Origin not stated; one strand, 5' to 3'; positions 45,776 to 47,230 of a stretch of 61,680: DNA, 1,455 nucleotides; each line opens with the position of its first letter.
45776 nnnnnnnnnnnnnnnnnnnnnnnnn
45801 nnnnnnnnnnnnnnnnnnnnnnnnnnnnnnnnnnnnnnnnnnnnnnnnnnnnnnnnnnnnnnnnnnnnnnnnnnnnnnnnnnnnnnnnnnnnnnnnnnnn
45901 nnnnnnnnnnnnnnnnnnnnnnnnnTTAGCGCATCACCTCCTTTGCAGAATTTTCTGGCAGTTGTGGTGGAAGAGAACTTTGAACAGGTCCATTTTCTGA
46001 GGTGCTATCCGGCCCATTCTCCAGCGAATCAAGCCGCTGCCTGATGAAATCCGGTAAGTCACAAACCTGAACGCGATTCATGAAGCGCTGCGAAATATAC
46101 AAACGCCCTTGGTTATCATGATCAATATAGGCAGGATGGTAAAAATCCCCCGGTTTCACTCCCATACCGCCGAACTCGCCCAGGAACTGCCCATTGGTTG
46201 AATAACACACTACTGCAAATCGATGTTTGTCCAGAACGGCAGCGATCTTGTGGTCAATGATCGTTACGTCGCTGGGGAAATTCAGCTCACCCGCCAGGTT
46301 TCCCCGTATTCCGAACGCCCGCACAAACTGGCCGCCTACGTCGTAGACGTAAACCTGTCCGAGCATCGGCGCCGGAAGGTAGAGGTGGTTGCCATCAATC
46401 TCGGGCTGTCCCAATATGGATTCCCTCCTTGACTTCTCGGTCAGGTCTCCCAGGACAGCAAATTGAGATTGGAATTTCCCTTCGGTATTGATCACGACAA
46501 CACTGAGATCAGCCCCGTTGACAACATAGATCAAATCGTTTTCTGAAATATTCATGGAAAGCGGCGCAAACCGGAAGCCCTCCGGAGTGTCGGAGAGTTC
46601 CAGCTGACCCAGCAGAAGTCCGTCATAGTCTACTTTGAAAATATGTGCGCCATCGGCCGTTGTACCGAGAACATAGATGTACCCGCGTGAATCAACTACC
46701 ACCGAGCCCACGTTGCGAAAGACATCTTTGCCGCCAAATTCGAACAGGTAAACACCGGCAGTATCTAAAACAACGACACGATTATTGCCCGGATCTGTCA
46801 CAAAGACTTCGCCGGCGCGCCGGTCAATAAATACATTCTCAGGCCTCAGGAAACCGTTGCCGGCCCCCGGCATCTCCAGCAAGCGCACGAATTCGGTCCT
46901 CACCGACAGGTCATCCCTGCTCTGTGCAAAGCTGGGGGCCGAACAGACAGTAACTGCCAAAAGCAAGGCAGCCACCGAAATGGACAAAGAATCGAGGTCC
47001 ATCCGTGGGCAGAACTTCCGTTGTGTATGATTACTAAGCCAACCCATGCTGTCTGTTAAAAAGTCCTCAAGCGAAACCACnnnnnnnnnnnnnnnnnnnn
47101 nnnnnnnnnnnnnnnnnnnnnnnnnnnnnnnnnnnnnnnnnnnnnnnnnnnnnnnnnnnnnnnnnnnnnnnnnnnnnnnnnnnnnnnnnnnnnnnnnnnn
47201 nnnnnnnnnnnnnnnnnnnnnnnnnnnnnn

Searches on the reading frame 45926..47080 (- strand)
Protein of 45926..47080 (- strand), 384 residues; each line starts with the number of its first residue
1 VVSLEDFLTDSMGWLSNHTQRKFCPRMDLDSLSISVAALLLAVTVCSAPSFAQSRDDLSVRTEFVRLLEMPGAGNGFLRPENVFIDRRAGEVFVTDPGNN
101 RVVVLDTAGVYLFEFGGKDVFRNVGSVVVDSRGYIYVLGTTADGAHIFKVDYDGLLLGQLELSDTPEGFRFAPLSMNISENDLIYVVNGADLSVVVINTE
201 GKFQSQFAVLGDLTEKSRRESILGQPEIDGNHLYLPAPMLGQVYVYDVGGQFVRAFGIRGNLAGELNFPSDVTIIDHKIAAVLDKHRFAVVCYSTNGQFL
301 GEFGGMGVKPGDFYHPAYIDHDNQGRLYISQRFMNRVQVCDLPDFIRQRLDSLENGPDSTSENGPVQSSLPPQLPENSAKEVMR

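Call 9: search_protein_families(library=pfam, proteins=[window:45926-47080:-], max_evalue=0.001)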
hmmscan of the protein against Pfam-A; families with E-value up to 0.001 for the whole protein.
window:45926-47080:- (384 aa): 1 family
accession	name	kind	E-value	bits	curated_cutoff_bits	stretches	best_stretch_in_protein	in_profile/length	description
PF17170.10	DUF5128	-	7.3e-08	32.4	22.9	0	239-302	62-127/321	6-bladed beta-propeller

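Call 39: find_homologous_proteins(query=window:45926-47002:-, max_evalue=1e-10)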
Query window:45926-47002:- (358 aa): 76 proteins with E <= 1e-10 among 7301 candidates.
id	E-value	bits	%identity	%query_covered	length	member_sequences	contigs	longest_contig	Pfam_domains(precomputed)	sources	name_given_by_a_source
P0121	8.9e-151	520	66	98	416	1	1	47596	PF01436.28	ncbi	-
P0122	6.0e-131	455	100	56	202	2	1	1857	PF17170.11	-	-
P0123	4.4e-100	353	49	97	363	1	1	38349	PF17170.11,PF01436.28,PF06739.18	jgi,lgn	-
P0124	1.2e-99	352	48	97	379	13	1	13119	PF17170.11,PF01436.28,PF06739.18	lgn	-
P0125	1.1e-94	335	46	99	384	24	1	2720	-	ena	-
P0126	4.8e-93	330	46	99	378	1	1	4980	PF17170.11,PF01436.28,PF06739.18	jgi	jgi:DNA-binding beta-propeller fold protein YncE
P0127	4.8e-93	330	46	99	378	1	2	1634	PF17170.11,PF01436.28,PF06739.18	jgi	jgi:DNA-binding beta-propeller fold protein YncE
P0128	6.9e-93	330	45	99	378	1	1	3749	PF17170.11,PF01436.28,PF06739.18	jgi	jgi:DNA-binding beta-propeller fold protein YncE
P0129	8.4e-93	329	49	93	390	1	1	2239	PF17170.11,PF01436.28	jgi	jgi:DNA-binding beta-propeller fold protein YncE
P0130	2.1e-92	328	46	99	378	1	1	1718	PF17170.11,PF01436.28,PF06739.18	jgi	jgi:DNA-binding beta-propeller fold protein YncE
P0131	3.0e-92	327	46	99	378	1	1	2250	PF17170.11,PF01436.28,PF06739.18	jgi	jgi:DNA-binding beta-propeller fold protein YncE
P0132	4.2e-92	327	47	92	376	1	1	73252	PF17170.11,PF06739.18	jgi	jgi:DNA-binding beta-propeller fold protein YncE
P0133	4.6e-92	327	45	99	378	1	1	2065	PF17170.11,PF01436.28,PF06739.18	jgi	jgi:DNA-binding beta-propeller fold protein YncE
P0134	5.5e-92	327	46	98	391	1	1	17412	PF17170.11,PF01436.28,PF06739.18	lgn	-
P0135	1.3e-91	325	47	98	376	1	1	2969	PF17170.11,PF01436.28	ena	-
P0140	2.4e-89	318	45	92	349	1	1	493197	PF17170.11,PF01436.28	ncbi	-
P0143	4.0e-88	314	43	98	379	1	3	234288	PF17170.11,PF01436.28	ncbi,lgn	-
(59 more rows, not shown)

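Call 40: find_encoding_contigs(protein=P0121, flank=10000, max_places=2)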
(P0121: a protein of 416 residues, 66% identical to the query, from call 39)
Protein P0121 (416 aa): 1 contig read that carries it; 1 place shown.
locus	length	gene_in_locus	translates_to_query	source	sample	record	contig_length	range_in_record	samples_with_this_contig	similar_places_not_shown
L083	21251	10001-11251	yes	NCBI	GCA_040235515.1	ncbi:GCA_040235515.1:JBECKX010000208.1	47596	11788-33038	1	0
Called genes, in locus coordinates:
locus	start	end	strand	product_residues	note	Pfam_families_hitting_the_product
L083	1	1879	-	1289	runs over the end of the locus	PF13426:PAS_9, PF13426:PAS_9, PF00989:PAS, PF08448:PAS_4, PF13426:PAS_9, PF08448:PAS_4, PF01590:GAF, PF00989:PAS, +11 more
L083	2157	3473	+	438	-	PF01103:Omp85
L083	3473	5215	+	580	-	-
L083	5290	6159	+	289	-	PF01569:PAP2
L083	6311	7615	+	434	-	PF00512:HisKA, PF02518:HATPase_c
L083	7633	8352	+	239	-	PF00072:Response_reg, PF00486:Trans_reg_C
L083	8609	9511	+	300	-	PF02085:Cytochrom_CIII (faint), PF14522:Cytochrome_C7 (faint), PF14537:Cytochrom_c3_2 (faint), PF22113:Mtrc-MtrF_II-IV_dom (faint), PF09699:Paired_CXXCH_1 (faint)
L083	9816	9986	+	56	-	-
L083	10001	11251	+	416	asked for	PF01436:NHL (faint)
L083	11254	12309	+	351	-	PF22113:Mtrc-MtrF_II-IV_dom (faint), PF09699:Paired_CXXCH_1 (faint)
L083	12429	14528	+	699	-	-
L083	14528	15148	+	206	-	-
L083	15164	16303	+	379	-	-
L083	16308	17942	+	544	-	PF13623:SurA_N_2 (weak), PF13145:Rotamase_2, PF00639:Rotamase (faint), PF13145:Rotamase_2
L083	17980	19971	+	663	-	-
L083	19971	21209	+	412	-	PF22113:Mtrc-MtrF_II-IV_dom (faint), PF14522:Cytochrome_C7 (faint), PF14537:Cytochrom_c3_2 (faint), PF22678:Cytochrom_c_NrfB-like (faint), PF02085:Cytochrom_CIII (faint), PF09699:Paired_CXXCH_1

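Call 41: find_encoding_contigs(protein=P0140, flank=10000, max_places=2)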
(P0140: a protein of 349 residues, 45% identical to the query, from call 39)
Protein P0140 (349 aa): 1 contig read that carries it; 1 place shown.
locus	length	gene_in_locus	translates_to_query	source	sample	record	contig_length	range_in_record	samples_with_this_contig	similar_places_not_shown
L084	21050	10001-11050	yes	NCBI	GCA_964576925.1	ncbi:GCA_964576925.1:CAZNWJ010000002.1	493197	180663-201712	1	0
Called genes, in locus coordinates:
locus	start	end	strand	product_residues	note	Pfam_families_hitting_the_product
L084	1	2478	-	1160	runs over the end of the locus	PF00072:Response_reg, PF01590:GAF, PF13185:GAF_2, PF08448:PAS_4, PF13426:PAS_9, PF00989:PAS, PF08448:PAS_4, PF13426:PAS_9, +11 more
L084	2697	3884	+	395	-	PF01103:Omp85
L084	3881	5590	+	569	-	-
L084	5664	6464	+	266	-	PF01569:PAP2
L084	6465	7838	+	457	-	PF00512:HisKA, PF02518:HATPase_c, PF14501:HATPase_c_5 (weak)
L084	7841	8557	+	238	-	PF00072:Response_reg, PF00486:Trans_reg_C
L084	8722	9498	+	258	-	PF14522:Cytochrome_C7 (faint), PF09699:Paired_CXXCH_1 (faint), PF14537:Cytochrom_c3_2 (faint)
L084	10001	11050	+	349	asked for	PF17170:DUF5128 (faint), PF01436:NHL (faint)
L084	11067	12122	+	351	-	PF09699:Paired_CXXCH_1 (faint)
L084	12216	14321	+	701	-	PF22633:F5_F8_type_C_2 (faint)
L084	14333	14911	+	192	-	PF03783:CsgG (faint)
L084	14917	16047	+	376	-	-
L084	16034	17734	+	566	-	PF00639:Rotamase (faint), PF13145:Rotamase_2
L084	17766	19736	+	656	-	-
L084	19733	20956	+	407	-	PF02085:Cytochrom_CIII (faint), PF14522:Cytochrome_C7 (faint), PF14537:Cytochrom_c3_2 (faint), PF22113:Mtrc-MtrF_II-IV_dom (faint), PF09699:Paired_CXXCH_1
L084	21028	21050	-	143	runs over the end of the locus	PF08786:DcrB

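Call 42: find_encoding_contigs(protein=P0123, flank=10000, max_places=2)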
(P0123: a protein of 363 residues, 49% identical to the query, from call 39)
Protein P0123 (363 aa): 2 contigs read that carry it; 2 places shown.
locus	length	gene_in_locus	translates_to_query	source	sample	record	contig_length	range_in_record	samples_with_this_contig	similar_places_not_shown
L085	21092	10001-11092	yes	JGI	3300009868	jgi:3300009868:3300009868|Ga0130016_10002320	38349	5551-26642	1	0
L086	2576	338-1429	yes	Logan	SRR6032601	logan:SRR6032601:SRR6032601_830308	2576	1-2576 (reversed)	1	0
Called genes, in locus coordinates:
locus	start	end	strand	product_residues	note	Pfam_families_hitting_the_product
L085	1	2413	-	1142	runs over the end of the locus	PF00072:Response_reg, PF01590:GAF, PF13185:GAF_2, PF00989:PAS, PF13426:PAS_9, PF00989:PAS, PF08448:PAS_4, PF13426:PAS_9, +10 more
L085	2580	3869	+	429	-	-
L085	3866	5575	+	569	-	-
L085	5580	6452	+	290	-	PF01569:PAP2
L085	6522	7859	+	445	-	PF00512:HisKA, PF02518:HATPase_c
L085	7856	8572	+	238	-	PF00072:Response_reg, PF00486:Trans_reg_C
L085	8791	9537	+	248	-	PF02085:Cytochrom_CIII (faint), PF14522:Cytochrome_C7 (faint), PF09699:Paired_CXXCH_1 (faint), PF14537:Cytochrom_c3_2 (faint), PF22113:Mtrc-MtrF_II-IV_dom (weak)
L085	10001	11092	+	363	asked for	PF01436:NHL (faint), PF17170:DUF5128 (faint), PF06739:SBBP (faint)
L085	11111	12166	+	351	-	PF22113:Mtrc-MtrF_II-IV_dom (faint), PF09699:Paired_CXXCH_1 (faint)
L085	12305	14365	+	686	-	-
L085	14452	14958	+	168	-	PF03783:CsgG (faint)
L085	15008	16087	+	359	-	PF03783:CsgG (faint)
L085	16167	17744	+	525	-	PF00639:Rotamase (faint), PF13145:Rotamase_2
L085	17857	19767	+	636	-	-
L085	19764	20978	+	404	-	PF02085:Cytochrom_CIII (faint), PF14522:Cytochrome_C7 (faint), PF22113:Mtrc-MtrF_II-IV_dom (faint), PF09699:Paired_CXXCH_1, PF14537:Cytochrom_c3_2 (weak), PF09699:Paired_CXXCH_1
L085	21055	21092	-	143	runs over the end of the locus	PF08786:DcrB (weak)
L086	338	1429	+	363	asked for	PF01436:NHL (faint), PF17170:DUF5128 (faint), PF06739:SBBP (faint)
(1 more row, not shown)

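Call 46: find_encoding_contigs(protein=P0143, flank=10000, max_places=1)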
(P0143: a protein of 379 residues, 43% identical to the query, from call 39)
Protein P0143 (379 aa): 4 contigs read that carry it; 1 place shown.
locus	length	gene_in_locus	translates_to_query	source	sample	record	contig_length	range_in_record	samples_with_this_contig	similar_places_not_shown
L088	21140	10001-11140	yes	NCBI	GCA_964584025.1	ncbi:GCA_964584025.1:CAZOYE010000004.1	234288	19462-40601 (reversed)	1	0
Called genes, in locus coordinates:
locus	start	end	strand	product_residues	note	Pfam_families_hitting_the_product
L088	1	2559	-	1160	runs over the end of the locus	PF00072:Response_reg, PF01590:GAF, PF13185:GAF_2, PF13426:PAS_9, PF08448:PAS_4, PF00989:PAS, PF08447:PAS_3, PF08448:PAS_4, +9 more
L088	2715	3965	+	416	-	PF01103:Omp85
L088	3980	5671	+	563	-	-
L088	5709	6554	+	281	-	PF01569:PAP2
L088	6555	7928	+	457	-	PF00512:HisKA, PF02518:HATPase_c, PF14501:HATPase_c_5 (weak)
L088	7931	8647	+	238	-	PF00072:Response_reg, PF00486:Trans_reg_C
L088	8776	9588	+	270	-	PF14522:Cytochrome_C7 (faint), PF09699:Paired_CXXCH_1 (faint), PF14537:Cytochrom_c3_2 (faint)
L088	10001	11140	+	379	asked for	PF17170:DUF5128 (faint), PF01436:NHL (faint)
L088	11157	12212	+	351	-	PF09699:Paired_CXXCH_1 (faint), PF14522:Cytochrome_C7 (faint)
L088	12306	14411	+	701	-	PF22633:F5_F8_type_C_2 (weak)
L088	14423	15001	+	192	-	PF03783:CsgG (faint)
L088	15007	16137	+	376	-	-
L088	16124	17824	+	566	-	PF00639:Rotamase (faint), PF13145:Rotamase_2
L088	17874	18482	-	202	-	-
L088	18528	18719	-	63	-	-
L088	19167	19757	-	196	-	-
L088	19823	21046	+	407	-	PF02085:Cytochrom_CIII (faint), PF14522:Cytochrome_C7 (faint), PF14537:Cytochrom_c3_2 (faint), PF22113:Mtrc-MtrF_II-IV_dom (faint), PF09699:Paired_CXXCH_1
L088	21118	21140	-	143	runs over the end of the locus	PF08786:DcrB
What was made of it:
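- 35928..47045 (-): Target cluster: NHL/beta-propeller protein (45926-47045), OmcS homologue with 6 haems (44808-45863), 703-aa protein with no Pfam match (42585-44696), CsgG-like protein, two further ORFs, and multihaem cytochromes (37157-39205, 35928-37157). The gene order is identical in L083, L084, L085 and L088 (calls 40-42, 46), where the 609-aa ORF (39177-41006) has a peptidyl-prolyl isomerase counterpart.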
